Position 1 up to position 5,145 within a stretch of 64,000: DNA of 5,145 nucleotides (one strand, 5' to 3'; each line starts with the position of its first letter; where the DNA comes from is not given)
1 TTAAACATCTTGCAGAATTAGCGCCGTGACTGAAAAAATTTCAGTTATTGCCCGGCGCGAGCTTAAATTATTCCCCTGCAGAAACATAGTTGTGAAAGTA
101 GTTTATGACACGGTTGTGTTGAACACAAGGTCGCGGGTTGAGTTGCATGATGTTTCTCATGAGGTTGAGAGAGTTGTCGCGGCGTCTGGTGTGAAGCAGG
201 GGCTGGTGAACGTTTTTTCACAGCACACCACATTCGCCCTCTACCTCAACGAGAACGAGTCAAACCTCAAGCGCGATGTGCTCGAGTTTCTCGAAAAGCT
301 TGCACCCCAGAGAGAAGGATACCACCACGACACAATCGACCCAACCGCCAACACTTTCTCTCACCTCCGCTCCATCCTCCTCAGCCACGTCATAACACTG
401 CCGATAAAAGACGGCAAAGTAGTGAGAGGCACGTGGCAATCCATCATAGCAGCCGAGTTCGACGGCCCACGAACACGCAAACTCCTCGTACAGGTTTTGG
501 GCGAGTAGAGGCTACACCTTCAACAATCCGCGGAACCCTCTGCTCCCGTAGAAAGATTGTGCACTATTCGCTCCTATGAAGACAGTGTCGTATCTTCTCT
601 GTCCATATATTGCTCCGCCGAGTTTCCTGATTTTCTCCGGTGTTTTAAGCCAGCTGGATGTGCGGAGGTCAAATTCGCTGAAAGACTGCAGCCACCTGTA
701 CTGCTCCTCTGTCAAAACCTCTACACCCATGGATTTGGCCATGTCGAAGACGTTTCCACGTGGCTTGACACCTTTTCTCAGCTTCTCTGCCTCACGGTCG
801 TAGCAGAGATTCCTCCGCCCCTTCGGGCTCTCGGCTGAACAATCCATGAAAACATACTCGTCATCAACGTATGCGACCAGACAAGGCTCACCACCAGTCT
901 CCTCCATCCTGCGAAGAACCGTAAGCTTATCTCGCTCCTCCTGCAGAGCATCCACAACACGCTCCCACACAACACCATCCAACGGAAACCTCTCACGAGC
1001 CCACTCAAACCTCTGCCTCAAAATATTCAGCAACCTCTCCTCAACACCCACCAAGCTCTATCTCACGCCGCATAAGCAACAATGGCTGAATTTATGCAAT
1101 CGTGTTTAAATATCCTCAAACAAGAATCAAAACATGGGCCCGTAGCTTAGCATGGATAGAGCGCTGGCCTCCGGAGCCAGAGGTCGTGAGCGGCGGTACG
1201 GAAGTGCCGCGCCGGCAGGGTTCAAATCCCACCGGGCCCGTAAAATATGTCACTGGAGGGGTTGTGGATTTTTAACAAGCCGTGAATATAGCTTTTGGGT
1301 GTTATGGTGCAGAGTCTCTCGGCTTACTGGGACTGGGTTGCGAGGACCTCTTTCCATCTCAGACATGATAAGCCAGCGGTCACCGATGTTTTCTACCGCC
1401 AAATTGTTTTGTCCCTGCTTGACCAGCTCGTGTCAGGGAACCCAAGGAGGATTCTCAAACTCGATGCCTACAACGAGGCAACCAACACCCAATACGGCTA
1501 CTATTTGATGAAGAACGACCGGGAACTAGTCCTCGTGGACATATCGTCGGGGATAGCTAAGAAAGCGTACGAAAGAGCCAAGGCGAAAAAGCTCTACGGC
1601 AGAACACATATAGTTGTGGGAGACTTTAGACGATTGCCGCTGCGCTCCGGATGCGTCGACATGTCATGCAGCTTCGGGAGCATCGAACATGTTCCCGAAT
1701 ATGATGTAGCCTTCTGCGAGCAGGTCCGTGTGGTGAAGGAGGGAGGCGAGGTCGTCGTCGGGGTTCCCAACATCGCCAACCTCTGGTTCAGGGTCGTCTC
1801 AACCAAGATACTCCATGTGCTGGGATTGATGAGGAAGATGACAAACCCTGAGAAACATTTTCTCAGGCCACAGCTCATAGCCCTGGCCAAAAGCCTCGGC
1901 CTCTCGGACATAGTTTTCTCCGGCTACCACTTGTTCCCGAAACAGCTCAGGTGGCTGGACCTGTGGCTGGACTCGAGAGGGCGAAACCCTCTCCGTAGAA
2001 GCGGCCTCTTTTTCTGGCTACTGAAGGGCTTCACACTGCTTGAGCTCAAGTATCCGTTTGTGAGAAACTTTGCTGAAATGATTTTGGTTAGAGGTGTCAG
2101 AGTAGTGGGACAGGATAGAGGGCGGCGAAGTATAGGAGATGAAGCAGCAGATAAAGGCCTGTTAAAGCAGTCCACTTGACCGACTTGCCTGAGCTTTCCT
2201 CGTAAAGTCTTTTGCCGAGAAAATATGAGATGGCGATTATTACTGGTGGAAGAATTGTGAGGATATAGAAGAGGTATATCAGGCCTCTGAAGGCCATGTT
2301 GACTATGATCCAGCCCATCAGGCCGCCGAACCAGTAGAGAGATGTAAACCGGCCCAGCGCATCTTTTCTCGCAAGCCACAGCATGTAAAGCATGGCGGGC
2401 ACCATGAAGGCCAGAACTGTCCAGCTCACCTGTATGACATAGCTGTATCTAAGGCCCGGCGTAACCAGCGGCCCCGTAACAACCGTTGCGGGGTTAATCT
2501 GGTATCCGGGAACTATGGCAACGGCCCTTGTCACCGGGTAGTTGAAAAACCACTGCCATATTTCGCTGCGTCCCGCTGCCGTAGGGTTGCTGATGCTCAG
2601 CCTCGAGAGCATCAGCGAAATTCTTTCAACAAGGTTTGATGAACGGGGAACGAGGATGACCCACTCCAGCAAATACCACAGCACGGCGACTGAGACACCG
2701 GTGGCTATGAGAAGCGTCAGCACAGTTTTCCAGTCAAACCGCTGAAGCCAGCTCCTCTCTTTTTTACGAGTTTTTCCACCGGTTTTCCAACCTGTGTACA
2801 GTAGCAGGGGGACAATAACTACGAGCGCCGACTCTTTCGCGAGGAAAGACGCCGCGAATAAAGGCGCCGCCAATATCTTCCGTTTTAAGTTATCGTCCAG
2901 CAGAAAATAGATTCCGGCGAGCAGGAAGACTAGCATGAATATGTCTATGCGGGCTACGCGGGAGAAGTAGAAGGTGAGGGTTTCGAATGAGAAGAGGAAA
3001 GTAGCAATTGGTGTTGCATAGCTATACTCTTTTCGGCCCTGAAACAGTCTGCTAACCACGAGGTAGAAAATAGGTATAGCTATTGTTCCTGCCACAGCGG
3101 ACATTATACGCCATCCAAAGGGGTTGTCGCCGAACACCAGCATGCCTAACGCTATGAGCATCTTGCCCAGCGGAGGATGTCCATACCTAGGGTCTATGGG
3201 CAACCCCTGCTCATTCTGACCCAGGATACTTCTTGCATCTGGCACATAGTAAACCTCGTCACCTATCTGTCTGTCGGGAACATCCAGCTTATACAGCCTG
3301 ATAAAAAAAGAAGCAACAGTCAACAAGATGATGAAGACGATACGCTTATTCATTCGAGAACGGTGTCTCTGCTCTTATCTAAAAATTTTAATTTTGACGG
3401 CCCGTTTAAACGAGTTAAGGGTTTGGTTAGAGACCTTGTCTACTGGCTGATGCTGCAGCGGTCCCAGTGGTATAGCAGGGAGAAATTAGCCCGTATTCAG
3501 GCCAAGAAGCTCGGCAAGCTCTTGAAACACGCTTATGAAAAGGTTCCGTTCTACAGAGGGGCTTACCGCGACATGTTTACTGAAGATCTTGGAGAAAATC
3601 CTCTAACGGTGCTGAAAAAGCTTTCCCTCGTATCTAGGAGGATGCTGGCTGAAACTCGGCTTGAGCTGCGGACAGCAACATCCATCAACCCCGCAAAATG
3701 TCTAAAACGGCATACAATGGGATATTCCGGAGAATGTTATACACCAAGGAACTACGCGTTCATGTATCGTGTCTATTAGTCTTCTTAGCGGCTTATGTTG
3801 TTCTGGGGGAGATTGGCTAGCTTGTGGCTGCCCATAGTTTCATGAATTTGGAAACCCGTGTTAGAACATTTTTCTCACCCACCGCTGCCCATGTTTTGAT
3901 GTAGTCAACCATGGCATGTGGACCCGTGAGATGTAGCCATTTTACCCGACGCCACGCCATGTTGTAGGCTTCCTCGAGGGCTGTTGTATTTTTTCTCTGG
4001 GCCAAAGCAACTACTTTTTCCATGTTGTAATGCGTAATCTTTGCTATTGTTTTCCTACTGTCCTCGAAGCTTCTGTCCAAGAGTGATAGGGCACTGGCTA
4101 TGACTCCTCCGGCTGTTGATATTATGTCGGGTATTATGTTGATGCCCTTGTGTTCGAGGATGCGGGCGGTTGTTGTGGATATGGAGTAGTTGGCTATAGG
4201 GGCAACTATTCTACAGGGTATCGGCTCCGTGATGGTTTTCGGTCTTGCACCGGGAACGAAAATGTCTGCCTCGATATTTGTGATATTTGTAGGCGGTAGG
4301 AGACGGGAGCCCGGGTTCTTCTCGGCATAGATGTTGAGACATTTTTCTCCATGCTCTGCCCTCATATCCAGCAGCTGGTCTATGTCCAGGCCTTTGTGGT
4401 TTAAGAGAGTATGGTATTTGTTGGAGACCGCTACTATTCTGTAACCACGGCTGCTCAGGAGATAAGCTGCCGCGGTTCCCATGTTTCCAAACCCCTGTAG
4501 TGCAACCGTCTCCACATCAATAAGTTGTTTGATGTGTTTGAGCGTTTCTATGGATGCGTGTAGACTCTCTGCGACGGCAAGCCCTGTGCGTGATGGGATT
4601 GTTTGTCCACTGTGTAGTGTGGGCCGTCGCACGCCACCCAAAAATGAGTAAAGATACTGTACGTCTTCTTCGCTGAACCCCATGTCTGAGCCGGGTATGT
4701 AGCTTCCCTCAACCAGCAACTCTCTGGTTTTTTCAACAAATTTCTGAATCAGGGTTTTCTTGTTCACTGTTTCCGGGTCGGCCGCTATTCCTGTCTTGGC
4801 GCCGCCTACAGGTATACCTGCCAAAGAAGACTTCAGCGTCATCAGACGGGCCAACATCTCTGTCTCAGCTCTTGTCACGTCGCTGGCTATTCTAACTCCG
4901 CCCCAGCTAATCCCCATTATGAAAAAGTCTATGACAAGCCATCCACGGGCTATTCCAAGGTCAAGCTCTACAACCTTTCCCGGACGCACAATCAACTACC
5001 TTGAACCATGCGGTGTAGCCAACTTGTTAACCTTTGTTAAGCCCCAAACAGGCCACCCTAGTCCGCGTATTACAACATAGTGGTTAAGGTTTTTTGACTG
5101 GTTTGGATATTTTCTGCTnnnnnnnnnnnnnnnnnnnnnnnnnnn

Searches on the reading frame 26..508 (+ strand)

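Call 78: search_protein_families(library=pfam, proteins=[window:26-508:+], max_evalue=0.001)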
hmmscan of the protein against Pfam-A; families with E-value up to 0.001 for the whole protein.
window:26-508:+ (160 aa): 1 family
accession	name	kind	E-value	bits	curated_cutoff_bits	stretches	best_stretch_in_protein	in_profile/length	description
PF01894.22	UPF0047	-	1.1e-36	125.9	27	1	42-157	1-117/117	Uncharacterised protein family UPF0047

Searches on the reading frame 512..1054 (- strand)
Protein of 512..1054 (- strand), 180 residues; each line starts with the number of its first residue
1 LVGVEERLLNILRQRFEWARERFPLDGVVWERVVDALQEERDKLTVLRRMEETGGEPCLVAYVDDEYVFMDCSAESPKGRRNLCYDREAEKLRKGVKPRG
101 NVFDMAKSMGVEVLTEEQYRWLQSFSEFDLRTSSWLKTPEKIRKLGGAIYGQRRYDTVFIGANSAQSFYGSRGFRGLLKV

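Call 78: search_protein_families(library=pfam, proteins=[window:512-1054:-], max_evalue=0.001)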
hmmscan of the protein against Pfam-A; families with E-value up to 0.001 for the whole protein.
window:512-1054:- (180 aa): 1 family
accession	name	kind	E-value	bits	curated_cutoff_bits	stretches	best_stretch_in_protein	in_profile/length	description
PF14066.11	DUF4256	-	2.3e-74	249.2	27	1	8-180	1-173/173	Protein of unknown function (DUF4256)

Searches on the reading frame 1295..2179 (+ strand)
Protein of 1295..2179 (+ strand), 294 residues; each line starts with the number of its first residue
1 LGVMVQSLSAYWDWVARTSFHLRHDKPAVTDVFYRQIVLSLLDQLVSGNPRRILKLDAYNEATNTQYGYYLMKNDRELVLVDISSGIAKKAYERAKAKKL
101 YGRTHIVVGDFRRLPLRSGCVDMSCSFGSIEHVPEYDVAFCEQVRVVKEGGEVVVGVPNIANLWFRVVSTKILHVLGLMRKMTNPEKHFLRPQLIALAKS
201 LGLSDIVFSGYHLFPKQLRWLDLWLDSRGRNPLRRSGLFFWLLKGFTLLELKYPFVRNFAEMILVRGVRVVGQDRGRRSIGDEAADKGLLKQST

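Call 78: search_protein_families(library=pfam, proteins=[window:1295-2179:+], max_evalue=0.001)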
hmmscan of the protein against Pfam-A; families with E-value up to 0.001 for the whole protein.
window:1295-2179:+ (294 aa): 4 families
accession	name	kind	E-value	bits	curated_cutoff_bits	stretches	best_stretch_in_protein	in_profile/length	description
PF08241.18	Methyltransf_11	-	2.7e-12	47.6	21.2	1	70-154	13-94/95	Methyltransferase domain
PF13649.12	Methyltransf_25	-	9.2e-10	39.5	27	1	73-151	17-97/97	Methyltransferase domain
PF01209.24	Ubie_methyltran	-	1.1e-05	25.3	20.1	1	74-155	71-151/233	ubiE/COQ5 methyltransferase family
PF13847.12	Methyltransf_31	-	4.6e-05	23.6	27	1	71-159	24-113/145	Methyltransferase domain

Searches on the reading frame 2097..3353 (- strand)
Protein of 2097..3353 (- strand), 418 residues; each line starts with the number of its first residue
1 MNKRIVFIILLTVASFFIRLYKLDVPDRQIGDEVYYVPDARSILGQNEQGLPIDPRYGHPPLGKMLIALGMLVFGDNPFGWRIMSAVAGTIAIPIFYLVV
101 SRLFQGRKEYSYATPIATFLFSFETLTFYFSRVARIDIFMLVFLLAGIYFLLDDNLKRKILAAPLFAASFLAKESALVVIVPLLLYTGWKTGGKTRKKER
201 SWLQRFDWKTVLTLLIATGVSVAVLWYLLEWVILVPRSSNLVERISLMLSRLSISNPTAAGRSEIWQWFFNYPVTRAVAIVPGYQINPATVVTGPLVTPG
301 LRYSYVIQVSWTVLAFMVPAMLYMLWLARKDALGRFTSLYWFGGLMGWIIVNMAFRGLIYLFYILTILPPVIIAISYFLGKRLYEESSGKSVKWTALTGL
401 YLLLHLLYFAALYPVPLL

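Call 20: search_protein_families(library=pfam, proteins=[window:2097-3353:-], max_evalue=0.001)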
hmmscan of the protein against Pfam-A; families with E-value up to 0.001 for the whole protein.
window:2097-3353:- (418 aa): 2 families
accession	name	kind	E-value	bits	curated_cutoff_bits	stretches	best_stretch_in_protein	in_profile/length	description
PF13231.12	PMT_2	-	2.3e-14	54.3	26.1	1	59-199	2-141/160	Dolichyl-phosphate-mannose-protein mannosyltransferase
PF02366.24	PMT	-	3.1e-06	27.4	22.7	1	10-214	2-223/245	Dolichyl-phosphate-mannose-protein mannosyltransferase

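Call 54: search_protein_families(library=ncbifam, proteins=[window:2097-3353:-], max_evalue=0.00001)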
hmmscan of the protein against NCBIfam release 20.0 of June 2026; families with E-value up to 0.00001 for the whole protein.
window:2097-3353:- (418 aa): 3 families
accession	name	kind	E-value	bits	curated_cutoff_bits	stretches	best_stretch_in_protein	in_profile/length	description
NF058602.1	PrMnsylTfPmt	equivalog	3.1e-18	65.9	800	1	6-157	39-193/530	protein O-mannosyltransferase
TIGR03663.1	TIGR03663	subfamily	4.8e-11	42.3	126.25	1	9-225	5-219/435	flippase activity-associated protein Agl23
NF009784.2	PRK13279.1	equivalog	7.2e-06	24.9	567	1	12-146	9-144/539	lipid IV(A) 4-amino-4-deoxy-L-arabinosyltransferase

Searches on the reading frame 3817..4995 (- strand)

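Call 20: search_protein_families(library=pfam, proteins=[window:3817-4995:-], max_evalue=0.001)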
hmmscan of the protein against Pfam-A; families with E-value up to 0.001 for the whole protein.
window:3817-4995:- (392 aa): 2 families
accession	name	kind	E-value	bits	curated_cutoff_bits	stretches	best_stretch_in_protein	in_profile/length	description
PF00208.27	ELFV_dehydrog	-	4.1e-32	112.2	23.4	1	137-352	10-234/241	Glutamate/Leucine/Phenylalanine/Valine dehydrogenase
PF02812.23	ELFV_dehydrog_N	-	4.3e-18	65.7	25.3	1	15-116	20-124/129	Glu/Leu/Phe/Val dehydrogenase, dimerisation domain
